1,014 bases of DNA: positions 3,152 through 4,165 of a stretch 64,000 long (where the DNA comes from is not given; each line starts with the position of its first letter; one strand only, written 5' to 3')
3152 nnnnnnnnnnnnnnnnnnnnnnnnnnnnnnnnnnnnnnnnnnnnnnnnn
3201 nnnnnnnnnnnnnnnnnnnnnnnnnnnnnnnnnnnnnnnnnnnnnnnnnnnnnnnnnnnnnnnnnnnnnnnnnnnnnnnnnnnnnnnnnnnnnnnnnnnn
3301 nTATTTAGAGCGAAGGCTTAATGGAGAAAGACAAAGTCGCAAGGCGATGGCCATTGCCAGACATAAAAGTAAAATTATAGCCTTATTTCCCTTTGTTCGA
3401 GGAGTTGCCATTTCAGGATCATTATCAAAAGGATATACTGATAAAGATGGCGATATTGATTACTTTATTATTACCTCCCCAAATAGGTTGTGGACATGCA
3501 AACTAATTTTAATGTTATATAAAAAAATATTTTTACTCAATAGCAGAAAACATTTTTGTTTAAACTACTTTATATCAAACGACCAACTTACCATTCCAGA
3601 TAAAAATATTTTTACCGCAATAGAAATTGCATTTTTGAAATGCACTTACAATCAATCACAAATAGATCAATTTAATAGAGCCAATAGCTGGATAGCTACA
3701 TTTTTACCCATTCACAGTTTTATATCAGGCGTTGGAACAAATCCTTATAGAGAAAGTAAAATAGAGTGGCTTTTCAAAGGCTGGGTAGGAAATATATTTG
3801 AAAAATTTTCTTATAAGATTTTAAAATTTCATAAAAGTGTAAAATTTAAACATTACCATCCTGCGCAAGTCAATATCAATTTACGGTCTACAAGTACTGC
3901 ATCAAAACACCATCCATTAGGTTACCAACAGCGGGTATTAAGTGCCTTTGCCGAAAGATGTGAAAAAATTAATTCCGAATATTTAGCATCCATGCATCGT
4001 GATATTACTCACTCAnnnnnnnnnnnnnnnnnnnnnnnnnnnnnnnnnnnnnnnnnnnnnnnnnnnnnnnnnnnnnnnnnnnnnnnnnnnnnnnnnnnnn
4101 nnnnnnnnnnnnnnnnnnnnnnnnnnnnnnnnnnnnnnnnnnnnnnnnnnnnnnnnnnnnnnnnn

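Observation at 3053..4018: Nucleotidyltransferase with N-terminal winged-helix-like region, translationally coupled on both sides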

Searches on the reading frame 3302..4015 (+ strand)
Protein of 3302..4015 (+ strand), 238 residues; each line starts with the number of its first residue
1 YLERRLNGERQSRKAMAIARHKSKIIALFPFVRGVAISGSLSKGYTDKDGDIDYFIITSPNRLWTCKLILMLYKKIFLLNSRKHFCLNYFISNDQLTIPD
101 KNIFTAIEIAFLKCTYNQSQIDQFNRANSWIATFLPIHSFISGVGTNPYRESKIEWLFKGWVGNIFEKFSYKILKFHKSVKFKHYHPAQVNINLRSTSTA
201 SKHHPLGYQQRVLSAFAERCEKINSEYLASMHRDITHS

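Call 39: predict_structure(alignment_id=A2)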
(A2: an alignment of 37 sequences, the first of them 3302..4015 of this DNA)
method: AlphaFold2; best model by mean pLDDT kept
length: 238 residues; sequences in the alignment: 37
mean_pLDDT: 89.7   pTM: 0.84
mean pLDDT of the five models: 89.7, 88.7, 88.6, 88.5, 86.9
residues with pLDDT >= 90: 160; 70-90: 64; 50-70: 14; < 50: 0
segments of 3 or more residues with pLDDT < 50: none
pLDDT, mean of each block of 10 residues (from residue 1): 94 96 94 95 93 95 96 91 83 93 92 94 95 88 70 91 96 94 89 86 84 90 86 62
secondary structure, 60 per line:
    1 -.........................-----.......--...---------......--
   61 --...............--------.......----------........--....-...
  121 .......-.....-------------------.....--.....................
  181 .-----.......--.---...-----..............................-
elements in order: H2-26 E32-38 E53-58 H63-77 E86-92 H103-110 E113-116 H118-127 H129-133 H153-157 H160-181 H187-193 E200-202 H208-237
